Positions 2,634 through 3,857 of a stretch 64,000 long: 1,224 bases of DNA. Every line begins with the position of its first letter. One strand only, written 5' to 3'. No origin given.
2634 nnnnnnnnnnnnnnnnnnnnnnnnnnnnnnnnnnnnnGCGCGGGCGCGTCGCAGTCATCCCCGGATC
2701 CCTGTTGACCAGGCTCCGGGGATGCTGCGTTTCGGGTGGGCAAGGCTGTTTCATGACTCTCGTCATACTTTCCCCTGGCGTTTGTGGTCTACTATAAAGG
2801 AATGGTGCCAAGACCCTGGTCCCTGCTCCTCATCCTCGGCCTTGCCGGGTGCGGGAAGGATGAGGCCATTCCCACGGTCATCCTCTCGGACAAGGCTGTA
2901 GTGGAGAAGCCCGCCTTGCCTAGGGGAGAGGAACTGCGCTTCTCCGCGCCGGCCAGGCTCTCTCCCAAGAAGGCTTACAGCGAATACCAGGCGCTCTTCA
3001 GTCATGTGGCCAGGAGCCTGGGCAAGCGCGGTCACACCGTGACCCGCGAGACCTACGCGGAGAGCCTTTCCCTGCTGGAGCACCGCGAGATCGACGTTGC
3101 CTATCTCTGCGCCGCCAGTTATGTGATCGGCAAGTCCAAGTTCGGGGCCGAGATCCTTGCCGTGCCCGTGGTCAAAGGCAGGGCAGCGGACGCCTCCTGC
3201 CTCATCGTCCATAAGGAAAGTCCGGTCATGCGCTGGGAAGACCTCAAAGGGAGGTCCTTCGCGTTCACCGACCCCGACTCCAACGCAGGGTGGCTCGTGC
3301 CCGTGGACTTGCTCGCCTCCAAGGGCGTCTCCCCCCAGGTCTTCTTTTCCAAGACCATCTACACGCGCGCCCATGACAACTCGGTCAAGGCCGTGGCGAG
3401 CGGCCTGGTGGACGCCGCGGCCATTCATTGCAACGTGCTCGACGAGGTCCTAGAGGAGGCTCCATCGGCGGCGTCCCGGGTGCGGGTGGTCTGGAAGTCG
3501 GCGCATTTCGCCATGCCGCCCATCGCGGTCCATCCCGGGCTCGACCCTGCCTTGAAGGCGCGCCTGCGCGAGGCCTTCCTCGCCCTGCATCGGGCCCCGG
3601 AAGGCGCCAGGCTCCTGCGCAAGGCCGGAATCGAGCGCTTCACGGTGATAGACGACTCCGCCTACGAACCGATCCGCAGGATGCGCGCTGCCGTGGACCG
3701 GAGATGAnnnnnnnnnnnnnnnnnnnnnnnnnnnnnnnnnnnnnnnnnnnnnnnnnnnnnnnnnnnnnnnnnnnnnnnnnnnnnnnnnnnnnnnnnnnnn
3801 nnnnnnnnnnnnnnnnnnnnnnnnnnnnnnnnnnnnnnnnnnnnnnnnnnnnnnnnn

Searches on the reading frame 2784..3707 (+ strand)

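Call 10: search_protein_families(library=pfam, proteins=[window:2784-3707:+])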
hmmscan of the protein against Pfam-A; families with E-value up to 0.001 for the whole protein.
window:2784-3707:+ (307 aa): 2 families
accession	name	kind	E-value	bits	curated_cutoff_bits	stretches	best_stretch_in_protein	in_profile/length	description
PF12974.12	Phosphonate-bd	-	9.8e-63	212.2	27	1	56-294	4-242/242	ABC transporter, phosphonate, periplasmic substrate-binding protein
PF13531.11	SBP_bac_11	-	8.6e-07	29.4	25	1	137-283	80-226/227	Bacterial extracellular solute-binding protein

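Call 57: search_protein_families(library=ncbifam, proteins=[window:2784-3707:+])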
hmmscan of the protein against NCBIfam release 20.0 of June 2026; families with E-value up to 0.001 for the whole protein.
window:2784-3707:+ (307 aa): 6 families
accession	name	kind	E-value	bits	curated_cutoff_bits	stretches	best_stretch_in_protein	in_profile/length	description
TIGR03431.1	PhnD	equivalog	5.3e-42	144.2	261.1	1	49-304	27-286/288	phosphonate ABC transporter substrate-binding protein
TIGR01098.1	3A0109s03R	subfamily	4.6e-38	131.1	112.05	1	48-268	30-253/253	phosphate/phosphite/phosphonate ABC transporter substrate-binding protein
TIGR04553.1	ABC_peri_selen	hypoth_equivalog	2.1e-28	99.4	250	1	54-300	5-258/266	putative selenate ABC transporter substrate-binding protein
NF049985.1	SBP_like_Rv1680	exception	6.6e-07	29.3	400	1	90-296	39-254/268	Rv1680 family SBP-like protein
TIGR01728.1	SsuA_fam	subfamily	1.1e-05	24.8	163.5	1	90-227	39-169/290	aliphatic sulfonate ABC transporter substrate-binding protein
NF045601.2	BstB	equivalog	0.00012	21.4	350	1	105-298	74-261/267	sterol transporter periplasmic substrate-binding protein BstB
